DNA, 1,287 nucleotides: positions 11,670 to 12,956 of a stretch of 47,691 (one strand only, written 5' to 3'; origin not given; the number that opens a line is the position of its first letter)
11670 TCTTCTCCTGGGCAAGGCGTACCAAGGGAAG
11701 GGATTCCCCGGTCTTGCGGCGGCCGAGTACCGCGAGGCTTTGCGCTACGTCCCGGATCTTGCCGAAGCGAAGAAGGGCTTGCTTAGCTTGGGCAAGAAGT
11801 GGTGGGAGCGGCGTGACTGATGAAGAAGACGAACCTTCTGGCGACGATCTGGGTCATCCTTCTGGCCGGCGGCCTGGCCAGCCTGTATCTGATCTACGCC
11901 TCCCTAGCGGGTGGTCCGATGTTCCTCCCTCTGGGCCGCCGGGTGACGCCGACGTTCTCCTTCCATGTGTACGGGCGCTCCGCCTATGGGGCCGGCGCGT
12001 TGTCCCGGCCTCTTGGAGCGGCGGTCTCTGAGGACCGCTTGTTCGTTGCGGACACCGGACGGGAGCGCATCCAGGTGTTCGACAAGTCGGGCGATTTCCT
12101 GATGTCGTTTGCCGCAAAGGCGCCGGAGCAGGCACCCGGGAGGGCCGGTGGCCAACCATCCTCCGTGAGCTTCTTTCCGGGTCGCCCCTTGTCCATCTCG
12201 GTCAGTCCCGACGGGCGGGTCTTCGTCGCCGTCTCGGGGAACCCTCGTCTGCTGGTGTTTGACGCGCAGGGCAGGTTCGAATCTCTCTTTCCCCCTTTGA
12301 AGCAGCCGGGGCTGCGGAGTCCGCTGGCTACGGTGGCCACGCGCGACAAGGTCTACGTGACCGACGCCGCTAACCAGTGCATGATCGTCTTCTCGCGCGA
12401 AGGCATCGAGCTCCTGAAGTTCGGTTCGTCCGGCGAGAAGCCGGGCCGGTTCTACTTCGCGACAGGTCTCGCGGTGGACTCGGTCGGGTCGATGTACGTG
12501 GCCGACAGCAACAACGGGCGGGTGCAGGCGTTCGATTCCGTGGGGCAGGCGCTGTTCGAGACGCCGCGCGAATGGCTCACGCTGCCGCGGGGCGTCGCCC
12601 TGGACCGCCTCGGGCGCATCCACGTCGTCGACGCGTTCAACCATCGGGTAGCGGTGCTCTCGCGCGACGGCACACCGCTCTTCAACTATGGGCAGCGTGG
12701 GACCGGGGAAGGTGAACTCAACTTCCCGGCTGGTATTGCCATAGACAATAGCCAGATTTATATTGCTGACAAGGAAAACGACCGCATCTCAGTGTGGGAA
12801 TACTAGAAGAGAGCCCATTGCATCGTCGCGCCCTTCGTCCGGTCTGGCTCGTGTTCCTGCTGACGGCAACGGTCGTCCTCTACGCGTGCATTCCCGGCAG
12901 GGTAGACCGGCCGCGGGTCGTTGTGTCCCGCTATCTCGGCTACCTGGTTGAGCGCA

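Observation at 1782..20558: Candidate monoderm electron-conduit locus built around two giant multihaem cytochromes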

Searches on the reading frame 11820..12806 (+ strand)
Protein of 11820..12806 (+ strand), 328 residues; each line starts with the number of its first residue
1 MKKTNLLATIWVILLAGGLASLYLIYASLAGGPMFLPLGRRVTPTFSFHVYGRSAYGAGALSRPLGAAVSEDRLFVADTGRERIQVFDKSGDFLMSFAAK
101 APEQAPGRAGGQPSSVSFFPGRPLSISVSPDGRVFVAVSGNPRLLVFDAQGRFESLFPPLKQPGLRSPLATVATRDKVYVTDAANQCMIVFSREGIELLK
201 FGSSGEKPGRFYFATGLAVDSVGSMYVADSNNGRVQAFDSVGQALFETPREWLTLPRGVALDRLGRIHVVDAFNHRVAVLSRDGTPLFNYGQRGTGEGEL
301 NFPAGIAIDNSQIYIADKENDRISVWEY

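Call 4: search_protein_families(library=pfam, proteins=[window:11820-12806:+], max_evalue=0.01)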
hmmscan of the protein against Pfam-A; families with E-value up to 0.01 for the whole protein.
window:11820-12806:+ (328 aa): 7 families
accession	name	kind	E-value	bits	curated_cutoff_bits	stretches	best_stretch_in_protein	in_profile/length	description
PF01436.27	NHL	-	1.2e-31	107.6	20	4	211-238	1-28/28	NHL repeat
PF17170.10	DUF5128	-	1.8e-14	54.1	22.9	2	265-324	54-115/321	6-bladed beta-propeller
PF25021.1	TEN_NHL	-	4.3e-06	26.4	27.1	0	253-276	141-164/357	Teneurin NHL domain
PF08450.18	SGL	-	5.1e-06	26.7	26.3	0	214-247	186-221/246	SMP-30/Gluconolactonase/LRE-like region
PF06739.17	SBBP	-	0.00024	21.4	20.5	0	256-270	15-29/38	Beta-propeller repeat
PF13449.12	Phytase-like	-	0.00092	19.6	27.6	0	125-159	72-106/284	Esterase-like activity of phytase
PF01731.26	Arylesterase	-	0.0018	18.9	21.3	0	210-232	52-75/86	Arylesterase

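Call 7: search_protein_families(library=ncbifam, proteins=[window:11820-12806:+], max_evalue=0.01)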
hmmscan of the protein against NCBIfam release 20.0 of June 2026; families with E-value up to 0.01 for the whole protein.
window:11820-12806:+ (328 aa): 3 families
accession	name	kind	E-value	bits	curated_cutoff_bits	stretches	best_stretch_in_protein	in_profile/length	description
NF035926.1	scyF_NHL_VPEP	equivalog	2.7e-45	155.1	350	3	256-326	201-273/376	scytonemin biosynthesis PEP-CTERM protein ScyF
NF033206.1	ScyE_fam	subfamily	1.8e-08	34.3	80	0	254-318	253-320/333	ScyD/ScyE family protein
TIGR03866.1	PQQ_ABC_repeats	subfamily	0.003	16.7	287.3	0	169-245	4-75/310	PQQ-dependent catabolism-associated beta-propeller protein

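Call 64: find_related_loci(query=A7, collection=metagenome_contigs, flank=10000)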
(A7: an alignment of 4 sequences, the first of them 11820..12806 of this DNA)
Query A7 (328 aa) in metagenome_contigs; peptide patterns used: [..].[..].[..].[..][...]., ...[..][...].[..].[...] (x = any residue, [..] = any of these).
600 stretches matched a pattern (row limit reached: there are more); 470 encode a relative of the query (tblastn E <= 1e-3); the best 80 are kept; 80 distinct loci.
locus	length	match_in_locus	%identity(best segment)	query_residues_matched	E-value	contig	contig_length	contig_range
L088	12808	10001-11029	36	1-328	5e-60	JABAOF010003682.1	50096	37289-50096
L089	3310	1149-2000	37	33-328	9e-56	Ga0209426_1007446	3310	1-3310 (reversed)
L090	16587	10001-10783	38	57-328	3e-52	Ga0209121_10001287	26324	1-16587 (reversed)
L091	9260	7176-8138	34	1-326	2e-50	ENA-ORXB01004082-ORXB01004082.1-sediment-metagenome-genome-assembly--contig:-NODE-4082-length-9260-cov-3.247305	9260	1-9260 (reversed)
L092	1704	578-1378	38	61-328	2e-50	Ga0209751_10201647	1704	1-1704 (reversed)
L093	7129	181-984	37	44-328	6e-49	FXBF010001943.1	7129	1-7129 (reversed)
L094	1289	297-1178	37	34-326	3e-50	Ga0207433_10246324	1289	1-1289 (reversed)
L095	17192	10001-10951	35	19-328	3e-44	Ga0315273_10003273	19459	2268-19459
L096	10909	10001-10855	37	58-326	2e-43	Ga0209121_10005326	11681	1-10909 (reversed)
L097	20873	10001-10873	36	43-327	1e-43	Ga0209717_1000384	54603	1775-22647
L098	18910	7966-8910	34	7-328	4e-43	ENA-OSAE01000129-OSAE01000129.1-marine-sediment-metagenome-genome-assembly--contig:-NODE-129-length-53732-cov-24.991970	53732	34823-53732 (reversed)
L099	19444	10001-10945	34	7-328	4e-43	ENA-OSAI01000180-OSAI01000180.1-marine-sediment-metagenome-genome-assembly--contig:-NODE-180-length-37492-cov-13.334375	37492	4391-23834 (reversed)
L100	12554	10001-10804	37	50-326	8e-43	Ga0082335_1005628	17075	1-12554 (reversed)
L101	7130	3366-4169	37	50-326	8e-43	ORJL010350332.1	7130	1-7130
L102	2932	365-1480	35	40-323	3e-42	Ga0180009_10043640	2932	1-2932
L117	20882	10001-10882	34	50-327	3e-38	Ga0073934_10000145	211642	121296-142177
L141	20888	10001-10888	37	48-325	4e-35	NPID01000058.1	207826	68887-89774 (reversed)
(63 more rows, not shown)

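Call 103: search_protein_families(library=pfam, max_evalue=0.001, proteins=[L141:3778-4911:+, L141:707-2191:-, L141:8422-9057:+, L141:12573-13661:+, L117:1879-6621:+, L098:3056-4417:+])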
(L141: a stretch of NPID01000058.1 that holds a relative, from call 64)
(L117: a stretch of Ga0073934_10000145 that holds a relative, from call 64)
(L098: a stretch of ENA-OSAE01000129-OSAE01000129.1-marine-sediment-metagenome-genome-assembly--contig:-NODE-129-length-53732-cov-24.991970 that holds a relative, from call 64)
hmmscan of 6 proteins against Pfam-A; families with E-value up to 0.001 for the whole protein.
L141:3778-4911:+ (377 aa): 7 families
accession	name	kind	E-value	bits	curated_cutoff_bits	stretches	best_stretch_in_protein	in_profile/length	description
PF00534.26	Glycos_transf_1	-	1.1e-37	129.6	26.4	1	196-352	13-172/172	Glycosyl transferases group 1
PF13692.12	Glyco_trans_1_4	-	3.9e-33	115.1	27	1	198-338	1-142/142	Glycosyl transferases group 1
PF13439.12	Glyco_transf_4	-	1.4e-23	84.2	28.5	1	15-178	2-170/170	Glycosyltransferase Family 4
PF13579.12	Glyco_trans_4_4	-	1.8e-19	71.1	29.7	1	15-173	1-158/158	Glycosyl transferase 4-like domain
PF20706.3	GT4-conflict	-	1.1e-10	41.5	26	1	196-300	195-310/385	Family 4 Glycosyltransferase in conflict systems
PF13524.12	Glyco_trans_1_2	-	4.2e-08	33.7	25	1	215-367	4-143/144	Glycosyl transferase-like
PF13477.12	Glyco_trans_4_2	-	8.3e-05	23.2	23.4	1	18-150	10-139/139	Glycosyl transferase 4-like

L141:707-2191:- (494 aa): 5 families
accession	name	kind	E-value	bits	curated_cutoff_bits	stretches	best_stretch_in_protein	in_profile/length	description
PF00483.29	NTP_transferase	-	4.1e-44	151.4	21.2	1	11-307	2-239/245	Nucleotidyl transferase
PF01050.24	MannoseP_isomer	-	8.6e-38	129.5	23.6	1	379-490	5-116/116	Mannose-6-phosphate isomerase C-terminal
PF22640.1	ManC_GMP_beta-helix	-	6.6e-20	71.2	27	1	318-372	1-55/55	MannoseP isomerase/GMP-like beta-helix domain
PF07883.17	Cupin_2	-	4e-10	39.7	27.2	1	409-474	5-69/70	Cupin domain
PF12804.13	NTP_transf_3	-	3.3e-07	31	27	1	11-127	1-98/160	MobA-like NTP transferase domain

L141:8422-9057:+ (211 aa): 3 families
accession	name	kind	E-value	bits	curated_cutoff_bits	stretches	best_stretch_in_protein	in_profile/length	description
PF02629.25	CoA_binding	-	2.5e-18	67.1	22.3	1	83-179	3-97/97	CoA binding domain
PF06971.19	Put_DNA-bind_N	-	3.9e-17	62.5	27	1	6-53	2-49/49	Putative DNA-binding protein N-terminus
PF01408.29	GFO_IDH_MocA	-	0.00012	23.2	24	1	85-174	2-90/120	Oxidoreductase family, NAD-binding Rossmann fold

L141:12573-13661:+ (362 aa): 3 families
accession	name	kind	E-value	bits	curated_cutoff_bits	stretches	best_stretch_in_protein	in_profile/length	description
PF09699.15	Paired_CXXCH_1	-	6.1e-07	29.5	20.6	1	310-349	6-38/41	Doubled CXXCH motif (Paired_CXXCH_1)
PF14522.11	Cytochrome_C7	-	0.00023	21.4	24.8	0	145-218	3-66/67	Cytochrome c7 and related cytochrome c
PF14537.11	Cytochrom_c3_2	-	0.00038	21.3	25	0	293-356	8-78/79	Cytochrome c3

L117:1879-6621:+ (1580 aa): 8 families
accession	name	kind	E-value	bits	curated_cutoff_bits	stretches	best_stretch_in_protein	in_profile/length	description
PF01436.27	NHL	-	3.5e-55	181.8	20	4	443-469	1-27/28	NHL repeat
PF17170.10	DUF5128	-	1.4e-15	57.8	22.9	1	501-555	53-108/321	6-bladed beta-propeller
PF25021.1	TEN_NHL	-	5.3e-13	49.1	27.1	0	435-470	321-356/357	Teneurin NHL domain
PF08450.18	SGL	-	1.1e-09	38.7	26.3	1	359-476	93-216/246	SMP-30/Gluconolactonase/LRE-like region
PF19077.6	Big_13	-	4.2e-09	37.2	27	0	835-869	62-101/102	Bacterial Ig-like domain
PF13290.12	CHB_HEX_C_1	-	3.1e-06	27.5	22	0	1236-1294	9-66/67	Chitobiase/beta-hexosaminidase C-terminal domain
PF10282.15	Lactonase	-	0.00012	21.9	21.7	0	365-465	205-312/344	Lactonase, 7-bladed beta-propeller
PF24893.1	DUF7743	-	0.00074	19.6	27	0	1063-1085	18-40/120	Domain of unknown function (DUF7743)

L098:3056-4417:+ (453 aa): 5 families
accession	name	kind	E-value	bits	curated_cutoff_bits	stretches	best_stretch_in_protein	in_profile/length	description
PF09699.15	Paired_CXXCH_1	-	2.8e-78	257.8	20.6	8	213-251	1-39/41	Doubled CXXCH motif (Paired_CXXCH_1)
PF14537.11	Cytochrom_c3_2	-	7.7e-23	81.2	25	4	71-156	8-78/79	Cytochrome c3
PF14522.11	Cytochrome_C7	-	5.6e-22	77.8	24.8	3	120-179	7-67/67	Cytochrome c7 and related cytochrome c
PF22113.1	Mtrc-MtrF_II-IV_dom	-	6.6e-13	49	30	1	195-356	7-175/176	Outer membrane cytochrome MtrC/MtrF-like, domains II/IV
PF03264.19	Cytochrom_NNT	-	4.2e-09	36.8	24.1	1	279-325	26-76/174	NapC/NirT cytochrome c family, N-terminal region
